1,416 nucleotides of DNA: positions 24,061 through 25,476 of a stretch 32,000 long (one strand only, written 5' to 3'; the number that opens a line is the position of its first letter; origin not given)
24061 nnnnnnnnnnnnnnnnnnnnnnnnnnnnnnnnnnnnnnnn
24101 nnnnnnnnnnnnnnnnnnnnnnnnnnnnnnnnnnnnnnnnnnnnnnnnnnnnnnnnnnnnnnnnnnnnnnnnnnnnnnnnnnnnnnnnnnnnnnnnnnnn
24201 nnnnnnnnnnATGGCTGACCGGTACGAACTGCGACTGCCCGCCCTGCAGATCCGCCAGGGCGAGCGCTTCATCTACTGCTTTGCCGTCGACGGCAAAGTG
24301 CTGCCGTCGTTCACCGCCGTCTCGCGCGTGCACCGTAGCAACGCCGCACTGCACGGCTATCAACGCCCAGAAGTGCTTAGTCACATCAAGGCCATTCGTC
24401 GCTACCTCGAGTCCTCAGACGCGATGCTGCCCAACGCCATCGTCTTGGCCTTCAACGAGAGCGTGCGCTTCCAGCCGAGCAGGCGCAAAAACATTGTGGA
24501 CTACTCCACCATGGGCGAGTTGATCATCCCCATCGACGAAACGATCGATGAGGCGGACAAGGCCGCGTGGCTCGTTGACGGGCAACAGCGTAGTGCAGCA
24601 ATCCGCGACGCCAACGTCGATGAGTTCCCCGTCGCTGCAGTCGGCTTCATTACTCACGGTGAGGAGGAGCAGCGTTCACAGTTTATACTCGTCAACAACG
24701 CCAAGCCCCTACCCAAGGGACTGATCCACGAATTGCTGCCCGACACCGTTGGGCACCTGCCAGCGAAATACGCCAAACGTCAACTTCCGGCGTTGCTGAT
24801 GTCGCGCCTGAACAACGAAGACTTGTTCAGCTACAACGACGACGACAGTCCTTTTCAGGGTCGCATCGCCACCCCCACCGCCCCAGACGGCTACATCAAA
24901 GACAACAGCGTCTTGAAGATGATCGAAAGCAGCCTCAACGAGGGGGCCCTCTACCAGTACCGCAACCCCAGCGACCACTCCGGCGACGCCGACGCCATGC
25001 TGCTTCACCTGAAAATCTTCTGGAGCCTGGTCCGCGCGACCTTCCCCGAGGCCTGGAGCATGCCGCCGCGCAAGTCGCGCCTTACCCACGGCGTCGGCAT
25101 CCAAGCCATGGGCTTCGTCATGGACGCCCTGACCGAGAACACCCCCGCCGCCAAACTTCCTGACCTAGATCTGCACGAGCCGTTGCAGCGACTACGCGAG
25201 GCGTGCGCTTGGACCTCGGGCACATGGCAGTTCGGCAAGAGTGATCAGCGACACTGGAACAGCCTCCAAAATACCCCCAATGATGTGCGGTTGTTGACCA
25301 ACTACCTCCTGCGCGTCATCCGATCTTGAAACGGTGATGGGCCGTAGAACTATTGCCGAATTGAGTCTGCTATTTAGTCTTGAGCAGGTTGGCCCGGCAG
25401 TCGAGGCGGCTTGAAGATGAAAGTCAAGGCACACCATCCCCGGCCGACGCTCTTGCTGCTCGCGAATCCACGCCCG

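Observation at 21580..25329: Two diverged DGQHR (DpdB-like) paralogues bracket dpdA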

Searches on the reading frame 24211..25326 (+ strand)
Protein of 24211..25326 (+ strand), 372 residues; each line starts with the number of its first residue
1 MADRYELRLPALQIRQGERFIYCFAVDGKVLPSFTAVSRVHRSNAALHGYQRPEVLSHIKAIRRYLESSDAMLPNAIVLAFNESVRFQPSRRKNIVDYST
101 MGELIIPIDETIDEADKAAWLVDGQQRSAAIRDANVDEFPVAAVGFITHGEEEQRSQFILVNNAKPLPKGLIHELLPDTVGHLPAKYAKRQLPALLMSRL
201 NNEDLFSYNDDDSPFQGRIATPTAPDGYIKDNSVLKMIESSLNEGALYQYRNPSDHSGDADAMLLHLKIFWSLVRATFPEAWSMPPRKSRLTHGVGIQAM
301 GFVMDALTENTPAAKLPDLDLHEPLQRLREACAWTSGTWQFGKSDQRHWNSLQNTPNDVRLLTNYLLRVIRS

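Call 4: search_protein_families(library=pfam, proteins=[window:24211-25326:+], max_evalue=0.01)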
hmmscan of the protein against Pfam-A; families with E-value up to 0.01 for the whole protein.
window:24211-25326:+ (372 aa): 1 family
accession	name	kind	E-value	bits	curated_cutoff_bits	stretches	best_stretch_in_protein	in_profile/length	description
PF14072.11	DndB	-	3.6e-45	154.9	29.1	1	9-368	1-333/338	DNA-sulfur modification-associated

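Call 5: search_protein_families(library=ncbifam, proteins=[window:24211-25326:+], max_evalue=0.01)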
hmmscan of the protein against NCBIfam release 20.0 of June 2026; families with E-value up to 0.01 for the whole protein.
window:24211-25326:+ (372 aa): 4 families
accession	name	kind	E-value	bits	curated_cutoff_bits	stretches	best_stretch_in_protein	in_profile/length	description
NF041060.1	DpdB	equivalog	3.1e-156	519.7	300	1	7-366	1-352/352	DGQHR domain-containing protein DpdB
TIGR03187.1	DGQHR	domain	6.1e-71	239.4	58.85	1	11-307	1-275/276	DGQHR domain-containing protein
TIGR04172.1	DGQHR_dnd_1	hypoth_equivalog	1.8e-14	53.5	450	1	10-234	2-224/381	DNA phosphorothioation-associated DGQHR protein 1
TIGR03233.1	DNA_S_dndB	equivalog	0.0042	16.2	328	0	50-134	45-121/355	DNA sulfur modification protein DndB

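Call 10: search_solved_structures(query=window:24211-25326:+, max_evalue=1)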
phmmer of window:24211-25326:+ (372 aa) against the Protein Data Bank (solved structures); distinct sequences matched with E-value up to 1: 0.

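Call 15: find_homologous_proteins(query=window:24211-25326:+, max_evalue=1e-10)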
Query window:24211-25326:+ (372 aa): 3229 proteins with E <= 1e-10 among 7307 candidates; the best 120 are listed.
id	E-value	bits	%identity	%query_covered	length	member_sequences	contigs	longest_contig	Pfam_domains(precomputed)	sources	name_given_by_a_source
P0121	1.9e-250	848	100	100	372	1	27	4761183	PF14072.12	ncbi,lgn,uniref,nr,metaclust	ncbi:DGQHR domain-containing protein DpdB [Kineococcus radiotolerans]|uniref:DGQHR domain protein n=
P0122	3.0e-214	729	85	100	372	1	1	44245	PF14072.12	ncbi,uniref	ncbi:DGQHR domain-containing protein DpdB [Kineococcus sp. SYSU DK005]|uniref:DGQHR domain-containin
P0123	5.7e-188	642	74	97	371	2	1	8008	PF14072.12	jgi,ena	-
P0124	7.6e-188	642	75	97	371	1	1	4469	PF14072.12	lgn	-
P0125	9.6e-188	642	76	100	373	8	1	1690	PF14072.12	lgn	-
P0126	6.6e-187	639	75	100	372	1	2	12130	PF14072.12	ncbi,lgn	-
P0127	4.1e-185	633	74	99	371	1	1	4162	PF14072.12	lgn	-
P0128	7.1e-182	622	71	100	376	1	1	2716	PF14072.12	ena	-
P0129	1.7e-176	605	71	100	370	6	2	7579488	PF14072.12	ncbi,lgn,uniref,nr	ncbi:DGQHR domain protein [Kribbella flavida DSM 17836]|uniref:DGQHR domain protein n=1 Tax=Kribbell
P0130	1.3e-175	602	71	100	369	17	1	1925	PF14072.12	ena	-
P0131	3.6e-175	600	70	100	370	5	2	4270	PF14072.12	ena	-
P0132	4.0e-175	600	72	99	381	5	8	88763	PF14072.12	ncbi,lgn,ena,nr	ncbi:MAG TPA: hypothetical protein DEV93_00905 [Chloroflexi bacterium]|nr:hypothetical protein [Chlo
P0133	1.0e-174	599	70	100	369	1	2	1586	PF14072.12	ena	-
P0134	9.1e-174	596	72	100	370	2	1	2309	PF14072.12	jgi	jgi:DGQHR domain-containing protein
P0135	7.5e-173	593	69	100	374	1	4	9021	PF14072.12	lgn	-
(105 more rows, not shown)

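Call 33: search_dna_similar(query=window:24211-25326:+, collection=plasmids, mode=protein, max_rows=40, rows=spread)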
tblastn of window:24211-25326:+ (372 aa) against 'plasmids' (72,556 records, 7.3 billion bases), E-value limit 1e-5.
Records with a match: 18; places in all: 27; records where one place covers at least 80% of the query: 16.
Best place of each record, by identity: <60% 18.
By first word of the organism name: Variovorax 4; Bradyrhizobium 2; Nonomuraea 1; Euzebya 1; Enterobacter 1; Azospirillum 1; Skermanella 1; Sinorhizobium 1; Caulobacter 1; Rhizobium 1; and 4 more.
By predicted mobility (MOB-suite, as given by PLSDB): non-mobilizable 13; conjugative 3; mobilizable 2.
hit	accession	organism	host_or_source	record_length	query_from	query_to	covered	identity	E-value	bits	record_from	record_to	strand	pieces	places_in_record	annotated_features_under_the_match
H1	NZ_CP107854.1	Nonomuraea sp. NBC_00507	-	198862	1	366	98%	50.9%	8e-111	362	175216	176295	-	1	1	dbpB: DGQHR domain-containing protein DpdB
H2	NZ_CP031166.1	Euzebya pacifica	-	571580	7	368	97%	47.7%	1e-100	333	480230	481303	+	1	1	dbpB: DGQHR domain-containing protein DpdB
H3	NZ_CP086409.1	Enterobacter cloacae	water,water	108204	6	367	97%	44.9%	2e-96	321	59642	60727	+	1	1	dbpB: DGQHR domain-containing protein DpdB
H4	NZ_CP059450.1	Azospirillum brasilense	Prokaryotes,soil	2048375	11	371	97%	40.2%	7e-71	248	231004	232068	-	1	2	none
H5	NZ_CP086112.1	Skermanella rosea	single cell,hydrocarbon-contaminated ...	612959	11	372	97%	39.4%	2e-65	231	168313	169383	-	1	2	dbpB: DGQHR domain-containing protein DpdB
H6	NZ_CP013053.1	Sinorhizobium americanum CCGM7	Phaseolus vulgaris,root nodules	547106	1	371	100%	36.7%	1e-65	232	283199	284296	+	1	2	dbpB: DGQHR domain-containing protein DpdB | hypothetical protein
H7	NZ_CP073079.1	Caulobacter sp. S6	pure culture,soil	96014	7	371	98%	37.1%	3e-63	225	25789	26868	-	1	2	dbpB: DGQHR domain-containing protein DpdB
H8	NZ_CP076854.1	Rhizobium sp. WYJ-E13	Curcuma wenyujin Y.H. Chen et C. ...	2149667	11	371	97%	37.2%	6e-65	230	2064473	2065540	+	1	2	none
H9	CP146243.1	Agrobacterium vitis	Vitis vinifera,cell culture,Grape gall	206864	1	371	100%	35.7%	7e-63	224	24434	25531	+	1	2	dbpB: DGQHR domain-containing protein DpdB | hypothetical protein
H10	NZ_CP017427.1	Methylobacterium sp. XJLW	single cell,soil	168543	21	369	94%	37.3%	3e-61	219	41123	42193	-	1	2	dbpB: DGQHR domain-containing protein DpdB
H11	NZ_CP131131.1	Shinella zoogloeoides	isolate,Activated charcoal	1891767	21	371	94%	37.0%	3e-62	222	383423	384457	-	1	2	none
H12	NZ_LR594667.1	Variovorax sp. SRS16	linuron-contaminated soil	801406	6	371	98%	34.3%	7e-51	189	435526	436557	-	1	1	dbpB: DGQHR domain-containing protein DpdB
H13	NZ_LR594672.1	Variovorax sp. PBL-E5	linuron-contaminated soil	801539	6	371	98%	34.3%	7e-51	189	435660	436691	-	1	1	dbpB: DGQHR domain-containing protein DpdB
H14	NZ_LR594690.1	Variovorax sp. WDL1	linuron-contaminated soil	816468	6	371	98%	34.3%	7e-51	189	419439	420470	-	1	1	dbpB: DGQHR domain-containing protein DpdB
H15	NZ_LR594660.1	Variovorax sp. PBL-H6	linuron-contaminated soil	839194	6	371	98%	34.3%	7e-51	189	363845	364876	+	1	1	dbpB: DGQHR domain-containing protein DpdB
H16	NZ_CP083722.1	Bradyrhizobium sp. 41S5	Glycine max cv. AC Glengarry,Cell ...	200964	4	371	99%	34.0%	3e-50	187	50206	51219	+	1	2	dbpB: DGQHR domain-containing protein DpdB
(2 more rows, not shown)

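Call 34: get_annotated_region(hit=H3, flank=8000)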
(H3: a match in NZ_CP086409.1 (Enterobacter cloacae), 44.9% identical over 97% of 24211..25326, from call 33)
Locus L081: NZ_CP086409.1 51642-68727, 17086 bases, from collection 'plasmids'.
description: Enterobacter cloacae strain POL9 plasmid pPOL9A, complete sequence
organism: Enterobacter cloacae (NCBI taxid 550)
taxonomy: Bacteria; Pseudomonadota; Gammaproteobacteria; Enterobacterales; Enterobacteriaceae; Enterobacter; Enterobacter cloacae
host: -; source: water,water; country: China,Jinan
typing (MOB-suite, as given by PLSDB): non-mobilizable; replicon IncY
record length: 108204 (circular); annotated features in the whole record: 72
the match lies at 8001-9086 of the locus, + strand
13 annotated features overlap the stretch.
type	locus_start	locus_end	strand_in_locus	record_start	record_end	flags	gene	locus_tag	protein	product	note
CDS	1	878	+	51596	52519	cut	-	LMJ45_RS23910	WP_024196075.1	acyltransferase family protein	-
CDS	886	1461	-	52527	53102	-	pagP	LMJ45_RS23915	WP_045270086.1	lipid IV(A) palmitoyltransferase PagP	-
CDS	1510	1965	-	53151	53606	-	merR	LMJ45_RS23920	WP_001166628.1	Hg(II)-responsive transcriptional regulator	-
CDS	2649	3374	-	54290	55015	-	-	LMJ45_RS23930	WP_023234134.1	carbonic anhydrase family protein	-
CDS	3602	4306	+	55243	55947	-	-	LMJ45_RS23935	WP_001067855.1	IS6-like element IS26 family transposase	GO:0006313 - DNA transposition [Evidence IEA]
CDS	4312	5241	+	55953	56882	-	-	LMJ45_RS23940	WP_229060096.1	IS5 family transposase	-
CDS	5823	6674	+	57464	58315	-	-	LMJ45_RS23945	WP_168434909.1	hypothetical protein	-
CDS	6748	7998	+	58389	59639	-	dpdA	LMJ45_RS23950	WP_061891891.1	tRNA-guanine transglycosylase DpdA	GO:0006400 - tRNA modification [Evidence IEA]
CDS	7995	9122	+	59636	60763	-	dbpB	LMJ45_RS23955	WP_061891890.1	DGQHR domain-containing protein DpdB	-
CDS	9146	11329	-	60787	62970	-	dpdD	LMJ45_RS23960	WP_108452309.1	protein DpdD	-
CDS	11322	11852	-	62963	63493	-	dpdK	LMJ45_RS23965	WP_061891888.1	phospholipase D-like domain-containing protein DpdK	-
CDS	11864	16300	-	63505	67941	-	dpdJ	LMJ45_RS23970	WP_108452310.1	protein DpdJ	-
CDS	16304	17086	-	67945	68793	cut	-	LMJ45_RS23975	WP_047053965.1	hypothetical protein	-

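Call 35: get_annotated_region(hit=H6, flank=8000)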
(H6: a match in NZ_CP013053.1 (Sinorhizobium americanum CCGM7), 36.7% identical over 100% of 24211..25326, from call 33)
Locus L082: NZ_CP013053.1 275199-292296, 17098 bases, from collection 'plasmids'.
description: Sinorhizobium americanum CCGM7 plasmid B, complete sequence
organism: Sinorhizobium americanum CCGM7 (NCBI taxid 1408224)
taxonomy: Bacteria; Pseudomonadota; Alphaproteobacteria; Hyphomicrobiales; Rhizobiaceae; Sinorhizobium; Sinorhizobium americanum; Sinorhizobium americanum CCGM7
host: -; source: Phaseolus vulgaris,root nodules; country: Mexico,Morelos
typing (MOB-suite, as given by PLSDB): conjugative; relaxase MOBQ; mating-pair formation MPF_T
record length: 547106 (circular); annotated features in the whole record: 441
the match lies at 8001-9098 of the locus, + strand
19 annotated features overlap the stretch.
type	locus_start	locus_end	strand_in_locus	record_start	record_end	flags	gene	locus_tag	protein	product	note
CDS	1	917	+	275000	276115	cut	-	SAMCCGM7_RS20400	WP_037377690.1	IS110 family transposase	-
CDS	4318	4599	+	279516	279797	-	-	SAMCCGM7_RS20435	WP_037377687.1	type II toxin-antitoxin system Phd/YefM family antitoxin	-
CDS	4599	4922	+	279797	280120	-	-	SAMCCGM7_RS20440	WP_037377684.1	type II toxin-antitoxin system RelE/ParE family toxin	GO:0030541 - plasmid partitioning [Evidence IEA]; GO:0051290 - protein heterotetramerization [Evidence IEA]; GO:0009432 ...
CDS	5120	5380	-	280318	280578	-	-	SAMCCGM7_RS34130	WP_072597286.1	hypothetical protein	-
CDS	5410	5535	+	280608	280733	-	-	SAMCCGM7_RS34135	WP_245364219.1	ABC transporter permease subunit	GO:0055085 - transmembrane transport [Evidence IEA]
CDS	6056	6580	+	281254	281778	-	-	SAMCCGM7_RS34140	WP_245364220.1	ABC transporter permease subunit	GO:0055085 - transmembrane transport [Evidence IEA]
CDS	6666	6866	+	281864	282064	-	-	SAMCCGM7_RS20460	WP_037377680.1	hypothetical protein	-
CDS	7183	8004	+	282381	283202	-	-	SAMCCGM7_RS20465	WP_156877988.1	hypothetical protein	-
CDS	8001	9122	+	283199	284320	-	dbpB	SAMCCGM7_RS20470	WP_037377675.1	DGQHR domain-containing protein DpdB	-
CDS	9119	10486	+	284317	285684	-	dpdA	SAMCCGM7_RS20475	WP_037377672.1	tRNA-guanine transglycosylase DpdA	GO:0006400 - tRNA modification [Evidence IEA]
CDS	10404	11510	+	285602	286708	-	dbpB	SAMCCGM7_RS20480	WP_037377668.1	DGQHR domain-containing protein DpdB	-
CDS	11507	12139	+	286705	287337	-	queE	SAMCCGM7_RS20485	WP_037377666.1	7-carboxy-7-deazaguanine synthase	GO:0006400 - tRNA modification [Evidence IEA]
CDS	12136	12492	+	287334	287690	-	queD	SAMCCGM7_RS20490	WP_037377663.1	6-carboxytetrahydropterin synthase QueD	GO:0008616 - queuosine biosynthetic process [Evidence IEA]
CDS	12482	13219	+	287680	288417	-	queC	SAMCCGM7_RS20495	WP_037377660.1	7-cyano-7-deazaguanine synthase QueC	GO:0008616 - queuosine biosynthetic process [Evidence IEA]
CDS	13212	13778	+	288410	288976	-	-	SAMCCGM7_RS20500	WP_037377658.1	VUT family protein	GO:1990397 - queuosine salvage [Evidence IEA]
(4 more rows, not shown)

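Call 36: get_annotated_region(hit=H1, flank=8000)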
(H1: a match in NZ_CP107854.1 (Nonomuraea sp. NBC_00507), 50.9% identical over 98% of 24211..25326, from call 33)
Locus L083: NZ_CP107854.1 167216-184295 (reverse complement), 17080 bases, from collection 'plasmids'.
description: Nonomuraea sp. NBC_00507 plasmid unnamed1, complete sequence
organism: Nonomuraea sp. NBC_00507 (NCBI taxid 2976002)
taxonomy: Bacteria; Actinomycetota; Actinomycetes; Streptosporangiales; Streptosporangiaceae; Nonomuraea; Nonomuraea sp. NBC 00507
host: -; source: -; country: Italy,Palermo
typing (MOB-suite, as given by PLSDB): non-mobilizable
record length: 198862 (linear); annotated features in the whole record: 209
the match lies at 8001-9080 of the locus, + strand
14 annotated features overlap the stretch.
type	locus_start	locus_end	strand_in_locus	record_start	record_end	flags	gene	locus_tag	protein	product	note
CDS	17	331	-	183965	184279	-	-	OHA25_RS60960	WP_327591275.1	hypothetical protein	-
CDS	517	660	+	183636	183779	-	-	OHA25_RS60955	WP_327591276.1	hypothetical protein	-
CDS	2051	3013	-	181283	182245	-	-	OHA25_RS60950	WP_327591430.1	aminoglycoside phosphotransferase family protein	GO:0016310 - phosphorylation [Evidence IEA]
CDS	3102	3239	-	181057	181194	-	-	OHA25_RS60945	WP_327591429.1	hypothetical protein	-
CDS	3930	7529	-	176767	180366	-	dnaE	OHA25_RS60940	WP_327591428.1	DNA polymerase III subunit alpha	GO:0006260 - DNA replication [Evidence IEA]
CDS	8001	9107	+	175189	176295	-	dbpB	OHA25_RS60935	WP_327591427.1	DGQHR domain-containing protein DpdB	-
CDS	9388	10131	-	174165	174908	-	-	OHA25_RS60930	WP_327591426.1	hypothetical protein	-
CDS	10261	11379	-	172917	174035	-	-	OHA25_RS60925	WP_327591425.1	hypothetical protein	-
CDS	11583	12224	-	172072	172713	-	-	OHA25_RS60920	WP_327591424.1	hypothetical protein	-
CDS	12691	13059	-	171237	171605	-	-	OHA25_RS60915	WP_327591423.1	hypothetical protein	-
CDS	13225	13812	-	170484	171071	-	-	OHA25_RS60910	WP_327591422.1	hypothetical protein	-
CDS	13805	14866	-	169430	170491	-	-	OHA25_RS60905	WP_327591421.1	hypothetical protein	-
CDS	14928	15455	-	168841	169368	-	-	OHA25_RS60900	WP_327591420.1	hypothetical protein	-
CDS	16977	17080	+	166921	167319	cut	-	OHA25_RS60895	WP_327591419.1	hypothetical protein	-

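Call 37: get_annotated_region(hit=H2, flank=6000)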
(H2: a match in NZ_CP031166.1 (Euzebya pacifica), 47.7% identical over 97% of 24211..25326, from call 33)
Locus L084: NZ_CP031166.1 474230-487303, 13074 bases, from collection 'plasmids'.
description: Euzebya pacifica strain DY32-46 plasmid pEDY32-46I, complete sequence
organism: Euzebya pacifica (NCBI taxid 1608957)
taxonomy: Bacteria; Actinomycetota; Nitriliruptoria; Euzebyales; Euzebyaceae; Euzebya; Euzebya pacifica
host: -; source: -; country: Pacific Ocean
typing (MOB-suite, as given by PLSDB): non-mobilizable
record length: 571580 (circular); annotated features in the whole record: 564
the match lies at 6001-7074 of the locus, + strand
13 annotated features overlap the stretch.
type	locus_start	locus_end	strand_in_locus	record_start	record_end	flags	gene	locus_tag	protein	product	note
CDS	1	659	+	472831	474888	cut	-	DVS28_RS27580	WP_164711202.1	hypothetical protein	-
CDS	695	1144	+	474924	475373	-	-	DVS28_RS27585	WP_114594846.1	hypothetical protein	-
CDS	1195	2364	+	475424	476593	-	-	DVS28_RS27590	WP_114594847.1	MoxR family ATPase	-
CDS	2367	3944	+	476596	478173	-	-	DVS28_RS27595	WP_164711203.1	VWA-like domain-containing protein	-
CDS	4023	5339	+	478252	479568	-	-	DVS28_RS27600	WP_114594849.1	DNA cytosine methyltransferase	-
CDS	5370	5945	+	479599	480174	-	-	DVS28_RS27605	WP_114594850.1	AAA family ATPase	-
CDS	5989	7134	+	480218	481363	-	dbpB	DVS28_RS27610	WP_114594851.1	DGQHR domain-containing protein DpdB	-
CDS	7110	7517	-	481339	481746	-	-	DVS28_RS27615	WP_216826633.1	DUF5658 family protein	-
CDS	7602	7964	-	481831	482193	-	-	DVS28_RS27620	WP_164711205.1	hypothetical protein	-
CDS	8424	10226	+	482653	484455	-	-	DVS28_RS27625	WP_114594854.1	helicase-related protein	-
CDS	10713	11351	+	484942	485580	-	-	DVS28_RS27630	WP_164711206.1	hypothetical protein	-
CDS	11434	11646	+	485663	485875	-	-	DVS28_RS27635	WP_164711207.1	hypothetical protein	-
CDS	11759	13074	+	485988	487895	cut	-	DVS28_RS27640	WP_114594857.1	DNA cytosine methyltransferase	-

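Call 38: get_annotated_region(hit=H7, flank=6000)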
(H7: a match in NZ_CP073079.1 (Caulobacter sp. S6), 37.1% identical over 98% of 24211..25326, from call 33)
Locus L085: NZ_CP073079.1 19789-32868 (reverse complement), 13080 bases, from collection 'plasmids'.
description: Caulobacter sp. S6 plasmid unnamed, complete sequence
organism: Caulobacter sp. S6 (NCBI taxid 2823693)
taxonomy: Bacteria; Pseudomonadota; Alphaproteobacteria; Caulobacterales; Caulobacteraceae; Caulobacter; Caulobacter sp. S6
host: -; source: pure culture,soil; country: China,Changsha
typing (MOB-suite, as given by PLSDB): non-mobilizable; replicon rep_cluster_534; mating-pair formation MPF_T
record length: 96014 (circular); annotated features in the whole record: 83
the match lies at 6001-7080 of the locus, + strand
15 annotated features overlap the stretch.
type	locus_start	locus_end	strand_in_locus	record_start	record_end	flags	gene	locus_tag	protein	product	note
CDS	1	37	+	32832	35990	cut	-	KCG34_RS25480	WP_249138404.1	efflux RND transporter permease subunit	GO:0055085 - transmembrane transport [Evidence IEA]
CDS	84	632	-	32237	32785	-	-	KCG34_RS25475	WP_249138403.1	MFS transporter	GO:0055085 - transmembrane transport [Evidence IEA]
CDS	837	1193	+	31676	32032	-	-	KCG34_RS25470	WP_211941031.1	DMT family protein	-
CDS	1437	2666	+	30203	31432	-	-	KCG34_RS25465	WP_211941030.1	cation:proton antiporter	GO:0006812 - monoatomic cation transport [Evidence IEA]; GO:1902600 - proton transmembrane transport [Evidence IEA]; ...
CDS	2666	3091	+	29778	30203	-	-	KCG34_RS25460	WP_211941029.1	universal stress protein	-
CDS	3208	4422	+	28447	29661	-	-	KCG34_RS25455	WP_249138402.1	MFS transporter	-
CDS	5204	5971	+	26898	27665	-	-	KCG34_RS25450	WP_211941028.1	hypothetical protein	-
CDS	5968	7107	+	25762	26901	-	dbpB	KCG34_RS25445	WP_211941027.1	DGQHR domain-containing protein DpdB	-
CDS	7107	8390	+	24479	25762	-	dpdA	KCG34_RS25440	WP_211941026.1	tRNA-guanine transglycosylase DpdA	GO:0006400 - tRNA modification [Evidence IEA]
CDS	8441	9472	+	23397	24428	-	dbpB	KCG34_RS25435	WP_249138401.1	DGQHR domain-containing protein DpdB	-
CDS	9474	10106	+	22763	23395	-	queE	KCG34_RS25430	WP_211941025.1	7-carboxy-7-deazaguanine synthase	GO:0006400 - tRNA modification [Evidence IEA]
CDS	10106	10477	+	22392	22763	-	-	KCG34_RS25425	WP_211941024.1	6-carboxytetrahydropterin synthase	GO:0008616 - queuosine biosynthetic process [Evidence IEA]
CDS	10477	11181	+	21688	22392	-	queC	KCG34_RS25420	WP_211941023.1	7-cyano-7-deazaguanine synthase QueC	GO:0008616 - queuosine biosynthetic process [Evidence IEA]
CDS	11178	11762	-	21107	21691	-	-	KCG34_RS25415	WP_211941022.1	hypothetical protein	-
CDS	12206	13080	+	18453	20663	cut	-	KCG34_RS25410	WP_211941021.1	helicase-related protein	-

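Call 39: get_annotated_region(hit=H12, flank=6000)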
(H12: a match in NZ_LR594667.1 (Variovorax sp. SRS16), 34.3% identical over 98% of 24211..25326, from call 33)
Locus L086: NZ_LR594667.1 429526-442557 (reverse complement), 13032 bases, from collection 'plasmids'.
description: Variovorax sp. SRS16 plasmid 2
organism: Variovorax sp. SRS16 (NCBI taxid 282217)
taxonomy: Bacteria; Pseudomonadota; Betaproteobacteria; Burkholderiales; Comamonadaceae; Variovorax; Variovorax sp. SRS16
host: -; source: linuron-contaminated soil; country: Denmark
typing (MOB-suite, as given by PLSDB): non-mobilizable
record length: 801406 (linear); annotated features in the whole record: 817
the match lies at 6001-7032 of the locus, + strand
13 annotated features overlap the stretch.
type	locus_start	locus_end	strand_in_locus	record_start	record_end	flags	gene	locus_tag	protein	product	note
CDS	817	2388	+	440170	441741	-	casA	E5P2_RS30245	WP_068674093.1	type I-E CRISPR-associated protein Cse1/CasA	GO:0043571 - maintenance of CRISPR repeat elements [Evidence IEA]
CDS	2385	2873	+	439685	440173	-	casB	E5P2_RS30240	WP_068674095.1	type I-E CRISPR-associated protein Cse2/CasB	GO:0043571 - maintenance of CRISPR repeat elements [Evidence IEA]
CDS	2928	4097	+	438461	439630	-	cas7e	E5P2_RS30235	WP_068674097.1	type I-E CRISPR-associated protein Cas7/Cse4/CasC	GO:0043571 - maintenance of CRISPR repeat elements [Evidence IEA]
CDS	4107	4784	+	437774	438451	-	cas5e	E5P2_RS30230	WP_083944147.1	type I-E CRISPR-associated protein Cas5/CasD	GO:0043571 - maintenance of CRISPR repeat elements [Evidence IEA]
CDS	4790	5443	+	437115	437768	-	cas6e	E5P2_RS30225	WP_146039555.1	type I-E CRISPR-associated protein Cas6/Cse3/CasE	GO:0043571 - maintenance of CRISPR repeat elements [Evidence IEA]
CDS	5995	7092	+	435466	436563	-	dbpB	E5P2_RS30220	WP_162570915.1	DGQHR domain-containing protein DpdB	-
CDS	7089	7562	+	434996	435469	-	-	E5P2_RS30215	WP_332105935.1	DUF6884 domain-containing protein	-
CDS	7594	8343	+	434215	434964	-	-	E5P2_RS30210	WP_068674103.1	hypothetical protein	-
CDS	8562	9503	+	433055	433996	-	-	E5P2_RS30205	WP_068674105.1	hypothetical protein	-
CDS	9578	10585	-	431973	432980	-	-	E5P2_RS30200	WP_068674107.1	hypothetical protein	-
CDS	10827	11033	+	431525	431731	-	-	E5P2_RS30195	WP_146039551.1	hypothetical protein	-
CDS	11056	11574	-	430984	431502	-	coaD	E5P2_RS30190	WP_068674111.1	pantetheine-phosphate adenylyltransferase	GO:0015937 - coenzyme A biosynthetic process [Evidence IEA]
CDS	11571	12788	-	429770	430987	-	-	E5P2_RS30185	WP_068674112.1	dephospho-CoA kinase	GO:0015937 - coenzyme A biosynthetic process [Evidence IEA]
